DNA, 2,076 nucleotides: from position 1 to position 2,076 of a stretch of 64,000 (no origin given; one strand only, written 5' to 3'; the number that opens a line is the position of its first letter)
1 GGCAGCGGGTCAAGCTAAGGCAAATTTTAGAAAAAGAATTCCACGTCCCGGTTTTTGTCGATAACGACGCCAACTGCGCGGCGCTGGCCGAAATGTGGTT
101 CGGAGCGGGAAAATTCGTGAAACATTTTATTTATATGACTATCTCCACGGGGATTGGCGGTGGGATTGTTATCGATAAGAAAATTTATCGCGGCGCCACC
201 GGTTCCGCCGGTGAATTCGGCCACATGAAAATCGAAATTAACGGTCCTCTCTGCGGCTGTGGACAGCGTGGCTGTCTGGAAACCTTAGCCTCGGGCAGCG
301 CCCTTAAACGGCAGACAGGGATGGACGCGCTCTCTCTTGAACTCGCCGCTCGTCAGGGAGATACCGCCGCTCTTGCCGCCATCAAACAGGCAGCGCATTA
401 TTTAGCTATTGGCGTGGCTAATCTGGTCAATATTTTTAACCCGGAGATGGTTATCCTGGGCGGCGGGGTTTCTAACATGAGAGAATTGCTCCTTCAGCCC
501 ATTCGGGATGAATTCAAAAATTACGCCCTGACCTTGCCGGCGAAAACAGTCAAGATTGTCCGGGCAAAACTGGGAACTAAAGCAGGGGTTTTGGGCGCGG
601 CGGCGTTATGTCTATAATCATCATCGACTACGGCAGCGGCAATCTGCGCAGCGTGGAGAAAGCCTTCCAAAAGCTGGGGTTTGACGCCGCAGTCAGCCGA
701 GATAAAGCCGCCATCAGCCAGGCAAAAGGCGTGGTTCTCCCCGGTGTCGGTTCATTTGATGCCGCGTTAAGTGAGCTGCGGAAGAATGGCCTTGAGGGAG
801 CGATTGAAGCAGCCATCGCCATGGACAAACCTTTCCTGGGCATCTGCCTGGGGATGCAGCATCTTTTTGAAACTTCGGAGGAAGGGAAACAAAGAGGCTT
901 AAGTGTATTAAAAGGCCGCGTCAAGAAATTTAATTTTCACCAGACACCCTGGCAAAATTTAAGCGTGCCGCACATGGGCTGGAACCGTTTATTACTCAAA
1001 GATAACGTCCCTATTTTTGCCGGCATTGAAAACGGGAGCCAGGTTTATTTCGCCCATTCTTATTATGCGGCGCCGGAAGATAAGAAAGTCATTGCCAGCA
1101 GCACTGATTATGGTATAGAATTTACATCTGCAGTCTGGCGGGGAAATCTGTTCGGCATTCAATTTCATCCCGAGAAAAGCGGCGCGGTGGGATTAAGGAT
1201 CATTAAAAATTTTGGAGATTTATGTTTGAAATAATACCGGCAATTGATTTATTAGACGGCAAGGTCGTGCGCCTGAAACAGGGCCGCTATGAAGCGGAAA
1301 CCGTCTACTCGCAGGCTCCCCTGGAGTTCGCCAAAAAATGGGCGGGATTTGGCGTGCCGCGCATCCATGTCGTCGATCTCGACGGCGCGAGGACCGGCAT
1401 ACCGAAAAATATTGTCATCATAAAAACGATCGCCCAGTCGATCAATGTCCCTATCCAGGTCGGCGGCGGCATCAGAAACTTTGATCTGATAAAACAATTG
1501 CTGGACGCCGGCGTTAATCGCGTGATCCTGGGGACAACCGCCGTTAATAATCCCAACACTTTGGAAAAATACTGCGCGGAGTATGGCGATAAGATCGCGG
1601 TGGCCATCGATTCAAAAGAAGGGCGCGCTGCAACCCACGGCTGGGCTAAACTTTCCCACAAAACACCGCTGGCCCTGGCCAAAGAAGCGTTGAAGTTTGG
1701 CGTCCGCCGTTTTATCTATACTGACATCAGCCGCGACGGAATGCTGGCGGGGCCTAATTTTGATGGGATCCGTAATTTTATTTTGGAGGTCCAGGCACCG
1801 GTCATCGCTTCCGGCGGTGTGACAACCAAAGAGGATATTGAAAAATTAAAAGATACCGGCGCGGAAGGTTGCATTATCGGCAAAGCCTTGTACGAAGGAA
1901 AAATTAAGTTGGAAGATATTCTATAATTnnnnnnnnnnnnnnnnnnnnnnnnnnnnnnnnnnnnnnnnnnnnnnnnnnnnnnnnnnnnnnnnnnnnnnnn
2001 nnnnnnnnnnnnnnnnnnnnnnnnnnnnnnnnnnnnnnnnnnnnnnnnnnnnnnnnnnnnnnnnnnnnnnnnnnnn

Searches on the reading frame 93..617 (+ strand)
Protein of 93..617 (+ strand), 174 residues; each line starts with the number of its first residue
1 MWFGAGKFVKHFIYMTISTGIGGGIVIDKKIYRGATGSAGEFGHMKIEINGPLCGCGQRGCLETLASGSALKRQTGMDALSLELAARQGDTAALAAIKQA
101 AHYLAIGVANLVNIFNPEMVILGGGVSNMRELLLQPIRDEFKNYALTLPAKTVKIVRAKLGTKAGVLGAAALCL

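Call 27: search_protein_families(library=pfam, proteins=[window:93-617:+], max_evalue=0.00001)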
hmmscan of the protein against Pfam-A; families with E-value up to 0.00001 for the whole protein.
window:93-617:+ (174 aa): 1 family
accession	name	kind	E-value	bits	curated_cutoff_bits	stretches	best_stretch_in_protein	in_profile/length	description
PF00480.26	ROK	-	3e-52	178.4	22.9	1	2-173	115-291/294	ROK family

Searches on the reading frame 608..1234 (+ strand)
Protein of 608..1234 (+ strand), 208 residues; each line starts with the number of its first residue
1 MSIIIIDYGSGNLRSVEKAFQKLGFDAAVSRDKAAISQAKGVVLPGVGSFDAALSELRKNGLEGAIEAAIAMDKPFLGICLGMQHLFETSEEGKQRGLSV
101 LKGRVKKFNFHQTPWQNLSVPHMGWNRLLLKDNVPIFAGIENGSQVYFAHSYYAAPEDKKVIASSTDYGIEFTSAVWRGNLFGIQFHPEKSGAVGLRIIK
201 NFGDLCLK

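Call 27: search_protein_families(library=pfam, proteins=[window:608-1234:+], max_evalue=0.00001)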
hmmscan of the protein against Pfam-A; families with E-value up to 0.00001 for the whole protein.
window:608-1234:+ (208 aa): 3 families
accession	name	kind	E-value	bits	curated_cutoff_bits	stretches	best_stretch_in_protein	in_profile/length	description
PF00117.34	GATase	-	6e-23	81.9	22.8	1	5-202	2-186/190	Glutamine amidotransferase class-I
PF07685.20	GATase_3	-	9.7e-07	29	27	1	12-93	15-95/196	CobB/CobQ-like glutamine amidotransferase domain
PF07722.19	Peptidase_C26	-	1.3e-06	28.7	20.5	1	66-189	98-219/219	Peptidase C26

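Call 59: find_encoding_contigs(protein=window:608-1234:+, flank=10000, max_places=1)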
Protein window:608-1234:+ (208 aa): 1 contig read that carries it; 1 place shown.
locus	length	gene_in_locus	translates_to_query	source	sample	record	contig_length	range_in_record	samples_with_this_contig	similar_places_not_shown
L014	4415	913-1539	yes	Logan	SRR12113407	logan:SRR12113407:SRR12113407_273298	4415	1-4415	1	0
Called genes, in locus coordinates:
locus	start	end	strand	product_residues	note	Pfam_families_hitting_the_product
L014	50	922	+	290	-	PF00480:ROK, PF01869:BcrAD_BadFG (faint)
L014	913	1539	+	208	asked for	PF00117:GATase, PF07685:GATase_3 (weak), PF01174:SNO (faint), PF07722:Peptidase_C26 (weak)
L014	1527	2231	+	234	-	PF00977:His_biosynth, PF01207:Dus (faint), PF02581:TMP-TENI (faint), PF03060:NMO (faint)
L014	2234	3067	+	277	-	-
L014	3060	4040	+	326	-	-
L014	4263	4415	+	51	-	?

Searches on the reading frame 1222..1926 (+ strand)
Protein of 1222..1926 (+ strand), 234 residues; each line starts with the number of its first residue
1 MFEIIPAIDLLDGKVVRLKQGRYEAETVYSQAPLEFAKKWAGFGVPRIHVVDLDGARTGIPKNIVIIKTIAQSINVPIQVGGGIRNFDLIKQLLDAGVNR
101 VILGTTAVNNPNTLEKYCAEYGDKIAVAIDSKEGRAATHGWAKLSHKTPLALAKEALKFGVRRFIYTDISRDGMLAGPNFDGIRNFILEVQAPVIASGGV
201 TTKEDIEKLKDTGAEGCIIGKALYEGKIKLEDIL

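Call 27: search_protein_families(library=pfam, proteins=[window:1222-1926:+], max_evalue=0.00001)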
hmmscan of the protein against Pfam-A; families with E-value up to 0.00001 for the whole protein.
window:1222-1926:+ (234 aa): 2 families
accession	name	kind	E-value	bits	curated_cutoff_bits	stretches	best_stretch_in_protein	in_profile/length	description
PF00977.27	His_biosynth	-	2.7e-79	266.3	23.6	1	3-228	1-227/228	Histidine biosynthesis protein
PF01207.24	Dus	-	3e-10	40.1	20.4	0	57-117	166-229/311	Dihydrouridine synthase (Dus)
